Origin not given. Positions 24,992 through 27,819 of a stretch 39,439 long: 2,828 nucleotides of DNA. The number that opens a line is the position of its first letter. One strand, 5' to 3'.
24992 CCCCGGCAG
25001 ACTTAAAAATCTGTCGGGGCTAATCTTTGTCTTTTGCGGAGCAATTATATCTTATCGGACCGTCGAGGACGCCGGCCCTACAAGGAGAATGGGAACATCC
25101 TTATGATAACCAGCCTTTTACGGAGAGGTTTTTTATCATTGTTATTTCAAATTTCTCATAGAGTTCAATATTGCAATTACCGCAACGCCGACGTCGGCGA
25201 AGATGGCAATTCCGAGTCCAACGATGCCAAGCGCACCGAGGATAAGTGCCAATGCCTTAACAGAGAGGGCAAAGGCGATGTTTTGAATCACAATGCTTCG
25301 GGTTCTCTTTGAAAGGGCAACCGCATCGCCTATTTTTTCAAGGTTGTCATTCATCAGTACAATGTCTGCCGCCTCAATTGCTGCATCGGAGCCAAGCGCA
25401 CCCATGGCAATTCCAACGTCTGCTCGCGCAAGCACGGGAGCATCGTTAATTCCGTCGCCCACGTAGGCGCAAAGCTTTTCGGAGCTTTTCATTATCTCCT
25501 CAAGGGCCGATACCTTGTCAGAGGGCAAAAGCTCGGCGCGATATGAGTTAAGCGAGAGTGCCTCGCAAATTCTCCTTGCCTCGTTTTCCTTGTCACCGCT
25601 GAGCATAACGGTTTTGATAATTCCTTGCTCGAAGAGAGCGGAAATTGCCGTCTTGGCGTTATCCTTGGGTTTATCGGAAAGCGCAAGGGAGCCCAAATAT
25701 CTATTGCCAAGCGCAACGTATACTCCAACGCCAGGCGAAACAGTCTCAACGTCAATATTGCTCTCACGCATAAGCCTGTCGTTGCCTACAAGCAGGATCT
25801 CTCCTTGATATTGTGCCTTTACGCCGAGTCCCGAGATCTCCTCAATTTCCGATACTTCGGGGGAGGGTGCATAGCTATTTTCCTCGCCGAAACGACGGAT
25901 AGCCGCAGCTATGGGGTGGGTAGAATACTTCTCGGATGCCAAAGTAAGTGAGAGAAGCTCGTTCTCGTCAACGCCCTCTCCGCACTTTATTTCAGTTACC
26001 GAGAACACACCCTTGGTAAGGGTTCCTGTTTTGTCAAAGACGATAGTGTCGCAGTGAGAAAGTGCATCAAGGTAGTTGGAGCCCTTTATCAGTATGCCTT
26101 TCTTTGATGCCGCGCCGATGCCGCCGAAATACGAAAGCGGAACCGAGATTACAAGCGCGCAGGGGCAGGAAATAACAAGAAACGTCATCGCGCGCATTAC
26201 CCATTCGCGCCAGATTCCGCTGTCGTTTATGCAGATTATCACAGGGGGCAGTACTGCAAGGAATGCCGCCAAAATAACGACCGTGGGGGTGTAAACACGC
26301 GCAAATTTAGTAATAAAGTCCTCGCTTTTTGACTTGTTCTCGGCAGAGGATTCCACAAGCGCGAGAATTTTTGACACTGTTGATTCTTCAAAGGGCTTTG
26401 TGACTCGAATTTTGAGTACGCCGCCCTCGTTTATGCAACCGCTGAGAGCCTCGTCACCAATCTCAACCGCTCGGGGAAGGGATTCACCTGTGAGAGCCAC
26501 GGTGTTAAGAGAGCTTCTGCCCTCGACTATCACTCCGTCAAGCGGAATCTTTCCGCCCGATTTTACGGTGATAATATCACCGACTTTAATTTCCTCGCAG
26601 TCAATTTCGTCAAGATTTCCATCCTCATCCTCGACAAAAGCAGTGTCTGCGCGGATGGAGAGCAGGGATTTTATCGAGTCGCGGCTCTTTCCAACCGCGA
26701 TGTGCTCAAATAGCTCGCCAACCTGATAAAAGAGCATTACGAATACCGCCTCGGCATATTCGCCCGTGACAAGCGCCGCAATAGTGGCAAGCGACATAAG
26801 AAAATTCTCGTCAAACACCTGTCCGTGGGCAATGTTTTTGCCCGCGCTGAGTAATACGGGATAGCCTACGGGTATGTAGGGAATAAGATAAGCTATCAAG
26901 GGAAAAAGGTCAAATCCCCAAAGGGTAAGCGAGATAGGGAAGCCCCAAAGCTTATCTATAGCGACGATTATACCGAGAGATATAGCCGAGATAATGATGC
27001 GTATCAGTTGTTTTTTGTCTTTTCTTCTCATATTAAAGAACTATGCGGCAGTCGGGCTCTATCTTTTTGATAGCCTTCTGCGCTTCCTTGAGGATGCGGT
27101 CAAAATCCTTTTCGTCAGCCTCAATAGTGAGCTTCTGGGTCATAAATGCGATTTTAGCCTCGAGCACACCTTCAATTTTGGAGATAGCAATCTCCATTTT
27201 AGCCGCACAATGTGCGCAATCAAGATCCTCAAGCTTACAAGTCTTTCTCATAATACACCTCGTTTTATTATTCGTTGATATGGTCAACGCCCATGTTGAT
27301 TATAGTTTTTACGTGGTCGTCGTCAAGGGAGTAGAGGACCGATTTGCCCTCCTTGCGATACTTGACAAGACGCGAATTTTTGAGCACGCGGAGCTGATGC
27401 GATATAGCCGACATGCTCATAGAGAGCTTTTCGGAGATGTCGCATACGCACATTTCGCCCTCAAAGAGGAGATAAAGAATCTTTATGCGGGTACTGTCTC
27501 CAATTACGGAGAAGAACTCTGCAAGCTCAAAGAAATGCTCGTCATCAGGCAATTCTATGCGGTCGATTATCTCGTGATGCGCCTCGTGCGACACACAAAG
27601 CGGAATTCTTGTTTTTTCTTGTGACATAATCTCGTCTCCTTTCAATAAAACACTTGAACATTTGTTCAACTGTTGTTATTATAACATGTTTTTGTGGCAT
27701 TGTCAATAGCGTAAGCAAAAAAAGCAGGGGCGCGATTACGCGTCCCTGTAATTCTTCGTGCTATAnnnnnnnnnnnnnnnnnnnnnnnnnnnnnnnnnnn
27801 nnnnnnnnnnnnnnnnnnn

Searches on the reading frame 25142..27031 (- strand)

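Call 6: search_protein_families(library=pfam, proteins=[window:25142-27031:-], max_evalue=0.01)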
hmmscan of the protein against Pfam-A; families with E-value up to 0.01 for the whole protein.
window:25142-27031:- (629 aa): 3 families
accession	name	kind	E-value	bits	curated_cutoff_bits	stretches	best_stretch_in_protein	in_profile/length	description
PF00122.25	E1-E2_ATPase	-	3.6e-45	154.2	28.1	1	129-311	5-181/181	E1-E2 ATPase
PF00702.32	Hydrolase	-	1.1e-26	94.8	26.4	1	328-538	2-191/191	haloacid dehalogenase-like hydrolase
PF08282.18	Hydrolase_3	-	0.00013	22.2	20.9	1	506-563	188-247/255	haloacid dehalogenase-like hydrolase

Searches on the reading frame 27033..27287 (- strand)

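Call 6: search_protein_families(library=pfam, proteins=[window:27033-27287:-], max_evalue=0.01)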
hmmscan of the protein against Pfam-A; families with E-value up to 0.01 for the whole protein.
window:27033-27287:- (84 aa): 1 family
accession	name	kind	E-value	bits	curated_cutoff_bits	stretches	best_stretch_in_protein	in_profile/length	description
PF00403.32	HMA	-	2.1e-11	44.5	24.8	1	18-76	3-59/62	Heavy-metal-associated domain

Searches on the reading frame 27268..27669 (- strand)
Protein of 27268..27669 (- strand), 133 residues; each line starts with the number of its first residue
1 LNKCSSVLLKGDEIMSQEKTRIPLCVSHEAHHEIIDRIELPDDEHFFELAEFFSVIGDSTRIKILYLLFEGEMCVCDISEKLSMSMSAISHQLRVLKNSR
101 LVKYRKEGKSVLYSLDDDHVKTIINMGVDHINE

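Call 6: search_protein_families(library=pfam, proteins=[window:27268-27669:-], max_evalue=0.01)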
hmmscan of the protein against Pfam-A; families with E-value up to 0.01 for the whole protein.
window:27268-27669:- (133 aa): 5 families
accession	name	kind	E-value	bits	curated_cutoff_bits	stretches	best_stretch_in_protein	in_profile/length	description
PF01022.26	HTH_5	-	1.5e-19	70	22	1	58-104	1-47/47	Bacterial regulatory protein, arsR family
PF02002.24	TFIIE_alpha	-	0.00027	21.2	22.9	1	61-125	15-86/105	TFIIE alpha subunit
PF13601.12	HTH_34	-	0.0021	18.6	27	1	64-108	5-50/80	Winged helix DNA-binding domain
PF12840.13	HTH_20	-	0.0021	18.4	27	1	57-104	2-50/51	Helix-turn-helix domain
PF01638.23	HxlR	-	0.0042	17.3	20.8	1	56-116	2-66/91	HxlR-like helix-turn-helix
